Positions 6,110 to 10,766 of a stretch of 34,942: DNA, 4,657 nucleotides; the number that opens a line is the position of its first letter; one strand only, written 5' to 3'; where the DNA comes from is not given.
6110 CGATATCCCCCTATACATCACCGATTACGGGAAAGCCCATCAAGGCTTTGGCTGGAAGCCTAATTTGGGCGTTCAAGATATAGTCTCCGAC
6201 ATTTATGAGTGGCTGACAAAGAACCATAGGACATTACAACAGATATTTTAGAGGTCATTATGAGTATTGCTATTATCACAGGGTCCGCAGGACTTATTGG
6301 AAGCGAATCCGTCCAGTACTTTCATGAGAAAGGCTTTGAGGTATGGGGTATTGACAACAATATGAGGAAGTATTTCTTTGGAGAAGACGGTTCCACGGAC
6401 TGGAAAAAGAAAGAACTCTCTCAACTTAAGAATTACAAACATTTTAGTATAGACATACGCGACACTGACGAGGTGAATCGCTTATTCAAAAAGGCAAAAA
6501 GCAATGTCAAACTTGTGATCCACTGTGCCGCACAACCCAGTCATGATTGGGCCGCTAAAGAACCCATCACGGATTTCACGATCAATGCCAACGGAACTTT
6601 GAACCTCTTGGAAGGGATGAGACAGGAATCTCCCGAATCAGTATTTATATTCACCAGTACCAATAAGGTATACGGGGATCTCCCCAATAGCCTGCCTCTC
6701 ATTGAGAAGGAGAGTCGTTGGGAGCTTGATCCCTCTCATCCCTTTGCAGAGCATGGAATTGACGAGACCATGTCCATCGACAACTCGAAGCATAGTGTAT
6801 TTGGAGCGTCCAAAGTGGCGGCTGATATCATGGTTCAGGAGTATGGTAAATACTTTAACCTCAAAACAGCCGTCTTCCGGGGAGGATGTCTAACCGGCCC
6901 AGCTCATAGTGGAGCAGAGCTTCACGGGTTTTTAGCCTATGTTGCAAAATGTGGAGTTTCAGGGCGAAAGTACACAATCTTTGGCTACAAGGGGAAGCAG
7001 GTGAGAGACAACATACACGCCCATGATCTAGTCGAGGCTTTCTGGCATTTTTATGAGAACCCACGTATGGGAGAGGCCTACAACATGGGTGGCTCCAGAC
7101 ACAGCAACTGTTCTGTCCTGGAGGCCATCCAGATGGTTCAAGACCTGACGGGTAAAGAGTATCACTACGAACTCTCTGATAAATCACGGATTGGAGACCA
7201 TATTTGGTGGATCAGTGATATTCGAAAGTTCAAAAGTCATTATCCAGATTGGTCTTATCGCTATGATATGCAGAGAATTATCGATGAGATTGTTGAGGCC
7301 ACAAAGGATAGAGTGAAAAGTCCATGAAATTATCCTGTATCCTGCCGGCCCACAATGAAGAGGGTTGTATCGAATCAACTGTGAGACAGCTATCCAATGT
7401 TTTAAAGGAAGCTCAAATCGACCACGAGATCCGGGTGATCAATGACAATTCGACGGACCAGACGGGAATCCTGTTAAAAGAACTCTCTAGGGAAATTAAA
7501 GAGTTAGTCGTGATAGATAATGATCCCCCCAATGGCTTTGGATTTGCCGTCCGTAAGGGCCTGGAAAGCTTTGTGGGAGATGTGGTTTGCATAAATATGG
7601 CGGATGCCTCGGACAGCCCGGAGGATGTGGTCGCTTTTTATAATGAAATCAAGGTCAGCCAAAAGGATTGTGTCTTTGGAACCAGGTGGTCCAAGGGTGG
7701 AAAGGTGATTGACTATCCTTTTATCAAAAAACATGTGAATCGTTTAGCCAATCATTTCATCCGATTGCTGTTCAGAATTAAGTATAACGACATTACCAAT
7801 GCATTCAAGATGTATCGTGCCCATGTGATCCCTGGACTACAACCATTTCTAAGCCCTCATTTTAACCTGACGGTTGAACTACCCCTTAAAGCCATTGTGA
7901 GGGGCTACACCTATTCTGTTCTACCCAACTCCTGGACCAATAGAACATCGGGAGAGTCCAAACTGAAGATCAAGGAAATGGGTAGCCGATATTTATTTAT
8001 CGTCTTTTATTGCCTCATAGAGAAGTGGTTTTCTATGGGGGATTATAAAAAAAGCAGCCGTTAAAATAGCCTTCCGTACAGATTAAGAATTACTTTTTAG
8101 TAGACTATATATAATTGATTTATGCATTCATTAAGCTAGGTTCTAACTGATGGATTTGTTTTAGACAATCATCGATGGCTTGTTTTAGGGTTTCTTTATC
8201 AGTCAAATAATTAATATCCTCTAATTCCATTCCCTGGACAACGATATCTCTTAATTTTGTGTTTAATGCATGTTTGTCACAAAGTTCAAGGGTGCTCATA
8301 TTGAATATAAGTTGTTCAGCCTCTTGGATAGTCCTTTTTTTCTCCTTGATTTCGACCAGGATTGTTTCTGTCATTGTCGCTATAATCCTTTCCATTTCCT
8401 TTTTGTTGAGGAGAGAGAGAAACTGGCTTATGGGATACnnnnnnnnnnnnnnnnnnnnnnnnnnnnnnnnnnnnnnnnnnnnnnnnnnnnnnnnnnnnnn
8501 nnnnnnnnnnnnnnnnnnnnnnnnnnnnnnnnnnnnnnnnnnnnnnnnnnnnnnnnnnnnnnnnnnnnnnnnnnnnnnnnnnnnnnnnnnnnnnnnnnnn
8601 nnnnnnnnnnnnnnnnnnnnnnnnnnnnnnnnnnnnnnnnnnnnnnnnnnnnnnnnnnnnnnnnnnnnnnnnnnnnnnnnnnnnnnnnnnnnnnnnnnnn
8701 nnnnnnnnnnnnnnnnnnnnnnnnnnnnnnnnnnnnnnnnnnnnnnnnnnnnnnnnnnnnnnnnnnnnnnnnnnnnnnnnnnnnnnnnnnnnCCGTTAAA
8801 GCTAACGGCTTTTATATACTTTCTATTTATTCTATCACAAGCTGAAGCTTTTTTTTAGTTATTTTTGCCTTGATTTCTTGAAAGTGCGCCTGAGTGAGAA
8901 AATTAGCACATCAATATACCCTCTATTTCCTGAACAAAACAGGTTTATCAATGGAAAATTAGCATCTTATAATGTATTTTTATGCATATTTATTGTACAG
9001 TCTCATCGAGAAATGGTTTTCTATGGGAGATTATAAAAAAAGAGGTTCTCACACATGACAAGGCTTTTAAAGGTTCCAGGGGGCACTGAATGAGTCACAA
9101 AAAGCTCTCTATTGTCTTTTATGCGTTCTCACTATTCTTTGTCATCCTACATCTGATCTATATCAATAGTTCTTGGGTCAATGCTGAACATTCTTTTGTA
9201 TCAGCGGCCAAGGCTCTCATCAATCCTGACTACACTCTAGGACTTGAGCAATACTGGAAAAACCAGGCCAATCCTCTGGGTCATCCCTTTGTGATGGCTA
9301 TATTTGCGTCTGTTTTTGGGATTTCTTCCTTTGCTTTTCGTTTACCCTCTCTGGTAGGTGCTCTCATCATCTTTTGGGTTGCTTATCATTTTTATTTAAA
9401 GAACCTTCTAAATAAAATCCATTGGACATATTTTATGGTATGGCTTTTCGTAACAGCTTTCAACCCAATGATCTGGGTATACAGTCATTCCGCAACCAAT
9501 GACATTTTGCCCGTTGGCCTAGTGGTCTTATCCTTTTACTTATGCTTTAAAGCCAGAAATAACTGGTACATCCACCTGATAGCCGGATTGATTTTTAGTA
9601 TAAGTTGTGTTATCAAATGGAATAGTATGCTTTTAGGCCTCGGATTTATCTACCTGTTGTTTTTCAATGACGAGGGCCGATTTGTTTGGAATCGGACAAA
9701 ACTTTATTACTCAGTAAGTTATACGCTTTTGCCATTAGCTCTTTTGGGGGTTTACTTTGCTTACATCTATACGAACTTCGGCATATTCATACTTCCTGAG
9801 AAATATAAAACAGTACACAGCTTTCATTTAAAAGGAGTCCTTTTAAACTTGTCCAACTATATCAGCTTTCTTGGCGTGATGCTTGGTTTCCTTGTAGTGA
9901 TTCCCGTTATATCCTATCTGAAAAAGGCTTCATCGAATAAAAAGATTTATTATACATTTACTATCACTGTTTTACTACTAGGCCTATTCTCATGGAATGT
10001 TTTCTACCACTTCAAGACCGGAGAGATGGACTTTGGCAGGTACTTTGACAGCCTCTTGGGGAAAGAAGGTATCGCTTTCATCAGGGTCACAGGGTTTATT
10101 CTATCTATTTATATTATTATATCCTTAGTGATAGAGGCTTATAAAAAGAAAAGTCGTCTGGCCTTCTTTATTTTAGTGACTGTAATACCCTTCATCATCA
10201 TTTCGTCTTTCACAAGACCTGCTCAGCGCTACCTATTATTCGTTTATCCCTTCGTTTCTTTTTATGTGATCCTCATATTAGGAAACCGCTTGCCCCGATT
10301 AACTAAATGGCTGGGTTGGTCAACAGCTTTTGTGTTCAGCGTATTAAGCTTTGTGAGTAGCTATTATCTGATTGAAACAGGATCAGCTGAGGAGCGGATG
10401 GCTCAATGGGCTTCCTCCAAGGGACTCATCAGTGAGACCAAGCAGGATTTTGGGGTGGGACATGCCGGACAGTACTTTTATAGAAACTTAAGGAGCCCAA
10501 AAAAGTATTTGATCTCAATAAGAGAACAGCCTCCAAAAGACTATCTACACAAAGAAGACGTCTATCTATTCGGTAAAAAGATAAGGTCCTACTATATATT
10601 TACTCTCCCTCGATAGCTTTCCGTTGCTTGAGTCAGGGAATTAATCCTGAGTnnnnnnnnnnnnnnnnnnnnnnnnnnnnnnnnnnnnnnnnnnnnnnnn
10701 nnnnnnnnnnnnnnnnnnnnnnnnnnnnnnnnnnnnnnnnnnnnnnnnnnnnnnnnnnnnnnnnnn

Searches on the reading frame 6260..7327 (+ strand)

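Call 44: search_protein_families(library=pfam, proteins=[window:6260-7327:+], max_evalue=0.001)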
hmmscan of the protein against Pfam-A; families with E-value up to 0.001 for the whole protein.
window:6260-7327:+ (355 aa): 7 families
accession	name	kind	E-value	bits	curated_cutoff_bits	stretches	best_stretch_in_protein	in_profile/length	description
PF01370.27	Epimerase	-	2.4e-40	138.9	20.9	1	5-277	2-240/240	NAD dependent epimerase/dehydratase family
PF16363.11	GDP_Man_Dehyd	-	4.2e-31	109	27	1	5-292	1-272/332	GDP-mannose 4,6 dehydratase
PF04321.23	RmlD_sub_bind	-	2.6e-10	40.3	27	1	5-139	4-106/287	RmlD substrate binding domain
PF07993.18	NAD_binding_4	-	1.3e-09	38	20.1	1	76-219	82-215/258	Male sterility protein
PF01073.25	3Beta_HSD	-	2.9e-08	33.5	22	1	5-159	1-141/280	3-beta hydroxysteroid dehydrogenase/isomerase family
PF02719.21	Polysacc_synt_2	-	5.9e-07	29.4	20.2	1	5-137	2-131/293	Polysaccharide biosynthesis protein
PF00106.31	adh_short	-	7e-05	22.8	26.6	1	3-117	2-116/195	short chain dehydrogenase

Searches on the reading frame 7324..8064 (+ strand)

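Call 44: search_protein_families(library=pfam, proteins=[window:7324-8064:+], max_evalue=0.001)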
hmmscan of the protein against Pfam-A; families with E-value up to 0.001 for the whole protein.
window:7324-8064:+ (246 aa): 1 family
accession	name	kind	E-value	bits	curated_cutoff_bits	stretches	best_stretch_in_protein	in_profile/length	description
PF00535.33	Glycos_transf_2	-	1.1e-16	61.7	23.3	1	4-167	1-162/168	Glycosyl transferase family 2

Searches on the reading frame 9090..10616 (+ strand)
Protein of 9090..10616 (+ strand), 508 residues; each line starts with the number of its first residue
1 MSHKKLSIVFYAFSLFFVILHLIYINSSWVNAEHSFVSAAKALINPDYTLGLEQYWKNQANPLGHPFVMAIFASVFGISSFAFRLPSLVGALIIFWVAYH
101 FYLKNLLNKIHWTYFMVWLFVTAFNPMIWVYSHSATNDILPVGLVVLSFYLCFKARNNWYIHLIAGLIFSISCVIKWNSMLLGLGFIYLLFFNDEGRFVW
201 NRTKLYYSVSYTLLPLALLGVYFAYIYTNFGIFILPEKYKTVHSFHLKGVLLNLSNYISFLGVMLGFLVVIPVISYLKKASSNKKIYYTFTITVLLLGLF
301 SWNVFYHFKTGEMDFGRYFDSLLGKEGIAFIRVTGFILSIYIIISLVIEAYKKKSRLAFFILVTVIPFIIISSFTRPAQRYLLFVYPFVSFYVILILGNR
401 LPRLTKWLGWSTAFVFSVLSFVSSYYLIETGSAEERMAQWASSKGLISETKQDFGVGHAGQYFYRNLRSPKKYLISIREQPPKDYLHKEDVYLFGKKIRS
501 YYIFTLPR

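Call 44: search_protein_families(library=pfam, proteins=[window:9090-10616:+], max_evalue=0.001)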
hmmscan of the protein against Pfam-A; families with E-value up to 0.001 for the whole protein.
window:9090-10616:+ (508 aa): 1 family
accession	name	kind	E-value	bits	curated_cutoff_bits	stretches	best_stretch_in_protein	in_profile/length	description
PF13231.12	PMT_2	-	9.9e-09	36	26.1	1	61-215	2-152/160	Dolichyl-phosphate-mannose-protein mannosyltransferase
